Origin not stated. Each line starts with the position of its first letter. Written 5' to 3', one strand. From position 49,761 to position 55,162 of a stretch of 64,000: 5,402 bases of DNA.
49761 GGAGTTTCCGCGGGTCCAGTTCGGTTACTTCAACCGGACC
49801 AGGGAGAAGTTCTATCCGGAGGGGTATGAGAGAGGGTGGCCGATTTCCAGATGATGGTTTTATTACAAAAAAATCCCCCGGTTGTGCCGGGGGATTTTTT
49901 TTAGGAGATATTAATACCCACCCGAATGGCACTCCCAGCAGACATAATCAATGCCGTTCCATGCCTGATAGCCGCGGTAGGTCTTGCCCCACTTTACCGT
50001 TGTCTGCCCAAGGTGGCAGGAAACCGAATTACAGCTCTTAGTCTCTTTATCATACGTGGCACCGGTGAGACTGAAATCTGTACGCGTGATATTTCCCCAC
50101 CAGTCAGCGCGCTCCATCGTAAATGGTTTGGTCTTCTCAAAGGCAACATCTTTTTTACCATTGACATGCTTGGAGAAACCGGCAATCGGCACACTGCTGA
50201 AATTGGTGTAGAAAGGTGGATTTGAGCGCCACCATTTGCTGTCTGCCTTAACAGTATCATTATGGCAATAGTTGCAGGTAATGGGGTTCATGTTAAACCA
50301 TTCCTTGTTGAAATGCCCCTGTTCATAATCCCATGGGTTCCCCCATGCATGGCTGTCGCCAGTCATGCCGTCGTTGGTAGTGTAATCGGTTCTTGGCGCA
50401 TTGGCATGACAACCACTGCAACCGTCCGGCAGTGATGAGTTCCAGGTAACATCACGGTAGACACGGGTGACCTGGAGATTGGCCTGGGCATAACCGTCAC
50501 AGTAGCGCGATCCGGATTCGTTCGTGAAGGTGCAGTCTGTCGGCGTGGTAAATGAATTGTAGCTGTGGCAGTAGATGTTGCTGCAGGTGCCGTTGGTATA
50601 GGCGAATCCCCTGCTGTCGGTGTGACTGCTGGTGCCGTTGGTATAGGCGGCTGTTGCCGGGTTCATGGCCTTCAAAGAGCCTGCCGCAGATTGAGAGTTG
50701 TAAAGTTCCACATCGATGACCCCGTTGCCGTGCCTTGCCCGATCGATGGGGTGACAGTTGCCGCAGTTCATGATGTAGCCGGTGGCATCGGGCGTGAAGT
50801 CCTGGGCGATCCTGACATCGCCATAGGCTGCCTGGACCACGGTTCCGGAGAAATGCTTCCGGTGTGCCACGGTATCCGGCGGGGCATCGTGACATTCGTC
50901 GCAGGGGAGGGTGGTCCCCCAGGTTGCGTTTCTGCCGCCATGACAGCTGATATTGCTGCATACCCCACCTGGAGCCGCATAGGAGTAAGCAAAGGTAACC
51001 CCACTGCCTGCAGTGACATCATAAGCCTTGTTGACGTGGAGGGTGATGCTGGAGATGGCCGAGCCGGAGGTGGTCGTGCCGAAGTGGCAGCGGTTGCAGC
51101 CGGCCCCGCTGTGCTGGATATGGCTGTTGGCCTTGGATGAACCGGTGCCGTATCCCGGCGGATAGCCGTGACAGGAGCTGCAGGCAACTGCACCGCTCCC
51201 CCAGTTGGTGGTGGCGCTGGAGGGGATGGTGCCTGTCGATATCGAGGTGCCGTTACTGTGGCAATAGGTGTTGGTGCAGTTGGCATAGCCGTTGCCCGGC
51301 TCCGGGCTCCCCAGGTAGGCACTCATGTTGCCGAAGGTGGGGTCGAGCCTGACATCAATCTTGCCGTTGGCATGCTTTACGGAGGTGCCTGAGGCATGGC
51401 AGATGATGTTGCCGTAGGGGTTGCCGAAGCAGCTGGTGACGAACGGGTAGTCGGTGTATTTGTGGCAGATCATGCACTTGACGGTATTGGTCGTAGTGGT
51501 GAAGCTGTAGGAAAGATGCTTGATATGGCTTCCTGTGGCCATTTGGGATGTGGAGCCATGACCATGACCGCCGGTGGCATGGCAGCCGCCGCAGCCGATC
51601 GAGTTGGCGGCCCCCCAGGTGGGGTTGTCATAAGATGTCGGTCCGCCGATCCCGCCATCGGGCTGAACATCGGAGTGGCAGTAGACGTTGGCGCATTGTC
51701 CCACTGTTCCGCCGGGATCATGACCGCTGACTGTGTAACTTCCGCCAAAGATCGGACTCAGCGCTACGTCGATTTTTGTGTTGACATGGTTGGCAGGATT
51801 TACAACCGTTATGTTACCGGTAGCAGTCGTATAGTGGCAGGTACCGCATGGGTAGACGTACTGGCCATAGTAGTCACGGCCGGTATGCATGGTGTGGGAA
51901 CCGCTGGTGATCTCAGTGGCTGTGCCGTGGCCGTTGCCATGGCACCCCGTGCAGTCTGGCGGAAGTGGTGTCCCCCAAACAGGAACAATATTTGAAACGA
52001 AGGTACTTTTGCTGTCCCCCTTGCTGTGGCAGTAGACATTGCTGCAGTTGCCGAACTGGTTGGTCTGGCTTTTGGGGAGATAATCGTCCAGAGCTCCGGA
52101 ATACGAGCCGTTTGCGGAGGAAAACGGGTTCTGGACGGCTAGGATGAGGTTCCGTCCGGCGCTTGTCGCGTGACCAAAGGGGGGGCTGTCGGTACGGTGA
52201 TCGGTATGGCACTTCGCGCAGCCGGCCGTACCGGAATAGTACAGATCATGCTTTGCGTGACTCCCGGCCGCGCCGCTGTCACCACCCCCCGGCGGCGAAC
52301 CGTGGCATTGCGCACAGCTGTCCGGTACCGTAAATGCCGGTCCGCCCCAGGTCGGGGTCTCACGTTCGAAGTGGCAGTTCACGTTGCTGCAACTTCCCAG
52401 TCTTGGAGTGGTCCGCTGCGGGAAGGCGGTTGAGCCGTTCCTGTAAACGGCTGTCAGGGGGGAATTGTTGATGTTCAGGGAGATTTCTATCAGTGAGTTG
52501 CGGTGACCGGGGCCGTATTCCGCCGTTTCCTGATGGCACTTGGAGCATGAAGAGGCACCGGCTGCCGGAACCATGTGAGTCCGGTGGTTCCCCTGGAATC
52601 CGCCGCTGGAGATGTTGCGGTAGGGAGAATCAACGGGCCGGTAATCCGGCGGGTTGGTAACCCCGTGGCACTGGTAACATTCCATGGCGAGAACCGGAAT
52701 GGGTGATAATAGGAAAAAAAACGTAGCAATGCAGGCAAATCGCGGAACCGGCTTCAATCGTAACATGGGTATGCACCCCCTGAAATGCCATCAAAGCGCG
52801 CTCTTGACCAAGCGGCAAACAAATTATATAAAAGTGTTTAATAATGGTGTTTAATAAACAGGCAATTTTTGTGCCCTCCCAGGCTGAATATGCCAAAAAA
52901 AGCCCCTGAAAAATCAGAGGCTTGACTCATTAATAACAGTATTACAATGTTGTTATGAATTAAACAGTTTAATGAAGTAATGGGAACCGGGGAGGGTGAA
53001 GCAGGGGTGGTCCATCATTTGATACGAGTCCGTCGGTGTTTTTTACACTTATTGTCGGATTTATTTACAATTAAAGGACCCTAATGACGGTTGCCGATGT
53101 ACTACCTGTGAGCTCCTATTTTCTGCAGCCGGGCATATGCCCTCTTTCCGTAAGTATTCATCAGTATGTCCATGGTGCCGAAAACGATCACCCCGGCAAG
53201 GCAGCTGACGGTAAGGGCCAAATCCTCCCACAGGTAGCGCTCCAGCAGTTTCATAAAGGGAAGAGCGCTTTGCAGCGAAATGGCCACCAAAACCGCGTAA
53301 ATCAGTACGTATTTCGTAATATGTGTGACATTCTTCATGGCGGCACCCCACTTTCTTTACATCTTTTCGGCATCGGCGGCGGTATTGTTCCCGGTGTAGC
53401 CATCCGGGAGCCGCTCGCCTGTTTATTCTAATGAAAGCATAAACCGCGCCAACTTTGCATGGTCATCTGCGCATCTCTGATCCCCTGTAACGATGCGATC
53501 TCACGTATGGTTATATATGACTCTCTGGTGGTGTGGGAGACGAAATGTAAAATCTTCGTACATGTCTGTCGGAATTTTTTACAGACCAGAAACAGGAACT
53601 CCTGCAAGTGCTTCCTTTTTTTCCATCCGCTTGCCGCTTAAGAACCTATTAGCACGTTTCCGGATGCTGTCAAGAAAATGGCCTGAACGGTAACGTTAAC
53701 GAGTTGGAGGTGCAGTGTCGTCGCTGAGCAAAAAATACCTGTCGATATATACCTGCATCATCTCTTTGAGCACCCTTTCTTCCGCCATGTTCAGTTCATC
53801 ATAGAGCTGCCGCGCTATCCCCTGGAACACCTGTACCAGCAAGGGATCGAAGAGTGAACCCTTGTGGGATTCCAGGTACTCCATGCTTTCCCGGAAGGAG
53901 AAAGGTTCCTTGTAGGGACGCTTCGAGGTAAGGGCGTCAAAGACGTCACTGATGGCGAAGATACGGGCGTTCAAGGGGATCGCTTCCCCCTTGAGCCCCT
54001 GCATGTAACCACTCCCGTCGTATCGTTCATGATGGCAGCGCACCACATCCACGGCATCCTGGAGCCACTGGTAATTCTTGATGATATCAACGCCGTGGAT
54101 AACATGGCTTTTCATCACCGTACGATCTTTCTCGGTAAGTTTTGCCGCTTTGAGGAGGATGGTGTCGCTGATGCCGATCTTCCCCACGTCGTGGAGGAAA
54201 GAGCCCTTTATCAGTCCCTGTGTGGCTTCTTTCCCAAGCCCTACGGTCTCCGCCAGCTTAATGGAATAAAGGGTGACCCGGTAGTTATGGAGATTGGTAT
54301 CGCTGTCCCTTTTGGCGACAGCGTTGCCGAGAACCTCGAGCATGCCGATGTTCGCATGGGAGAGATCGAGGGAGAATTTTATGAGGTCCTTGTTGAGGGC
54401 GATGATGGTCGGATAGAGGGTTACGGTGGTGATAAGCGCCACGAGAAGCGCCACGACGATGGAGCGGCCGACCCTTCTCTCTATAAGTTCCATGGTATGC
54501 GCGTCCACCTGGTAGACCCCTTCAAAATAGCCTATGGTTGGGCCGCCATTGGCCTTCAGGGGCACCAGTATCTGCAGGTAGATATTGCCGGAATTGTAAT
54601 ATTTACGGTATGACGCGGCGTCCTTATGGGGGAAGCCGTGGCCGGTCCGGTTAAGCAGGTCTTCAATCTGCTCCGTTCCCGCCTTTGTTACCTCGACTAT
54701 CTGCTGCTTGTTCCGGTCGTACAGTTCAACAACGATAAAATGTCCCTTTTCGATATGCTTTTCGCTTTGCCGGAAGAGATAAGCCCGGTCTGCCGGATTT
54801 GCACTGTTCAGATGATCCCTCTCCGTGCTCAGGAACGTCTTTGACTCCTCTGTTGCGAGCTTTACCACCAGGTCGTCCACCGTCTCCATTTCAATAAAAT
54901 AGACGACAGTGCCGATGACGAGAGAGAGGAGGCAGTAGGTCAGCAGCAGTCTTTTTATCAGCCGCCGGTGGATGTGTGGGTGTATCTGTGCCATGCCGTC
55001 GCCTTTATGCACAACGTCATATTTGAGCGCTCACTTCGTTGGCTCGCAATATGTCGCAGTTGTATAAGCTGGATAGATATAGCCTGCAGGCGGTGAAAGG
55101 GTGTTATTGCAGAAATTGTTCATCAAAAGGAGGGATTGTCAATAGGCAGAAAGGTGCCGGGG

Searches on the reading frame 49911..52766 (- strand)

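Call 75: search_protein_families(library=pfam, proteins=[window:49911-52766:-], max_evalue=0.00001)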
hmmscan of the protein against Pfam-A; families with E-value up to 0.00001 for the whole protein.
window:49911-52766:- (951 aa): 3 families
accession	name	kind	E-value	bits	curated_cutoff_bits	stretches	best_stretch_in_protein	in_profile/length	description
PF09698.15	GSu_C4xC__C2xCH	-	2e-17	64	21.7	3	357-396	1-36/36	Geobacter CxxxxCH...CXXCH motif (GSu_C4xC__C2xCH)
PF22113.1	Mtrc-MtrF_II-IV_dom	-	3.9e-10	40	30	1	149-315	7-167/176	Outer membrane cytochrome MtrC/MtrF-like, domains II/IV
PF14522.11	Cytochrome_C7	-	9.3e-10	38.6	24.8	0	525-567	12-54/67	Cytochrome c7 and related cytochrome c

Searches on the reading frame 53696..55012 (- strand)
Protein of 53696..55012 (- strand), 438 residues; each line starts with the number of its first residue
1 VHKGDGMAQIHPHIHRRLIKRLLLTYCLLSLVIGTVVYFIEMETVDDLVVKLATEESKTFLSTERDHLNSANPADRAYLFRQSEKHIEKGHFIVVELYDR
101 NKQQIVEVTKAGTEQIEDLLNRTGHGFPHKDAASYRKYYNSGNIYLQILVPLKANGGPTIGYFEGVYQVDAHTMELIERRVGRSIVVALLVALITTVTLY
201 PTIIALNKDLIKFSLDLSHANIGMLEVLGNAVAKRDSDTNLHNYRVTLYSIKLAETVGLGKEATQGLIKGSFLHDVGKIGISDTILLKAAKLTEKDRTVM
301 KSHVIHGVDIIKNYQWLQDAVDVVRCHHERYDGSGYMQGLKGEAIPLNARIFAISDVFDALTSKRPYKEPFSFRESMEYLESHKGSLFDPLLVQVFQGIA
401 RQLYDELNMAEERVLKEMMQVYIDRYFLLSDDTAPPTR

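Call 75: search_protein_families(library=pfam, proteins=[window:53696-55012:-], max_evalue=0.00001)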
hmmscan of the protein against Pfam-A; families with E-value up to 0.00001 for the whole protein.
window:53696-55012:- (438 aa): 2 families
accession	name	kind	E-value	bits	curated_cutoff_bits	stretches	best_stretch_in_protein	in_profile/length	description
PF13487.12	HD_5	-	3.6e-31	108.6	27.2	1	227-390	2-168/170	HD domain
PF01966.28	HD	-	4.8e-17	62.8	22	1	242-360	4-115/116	HD domain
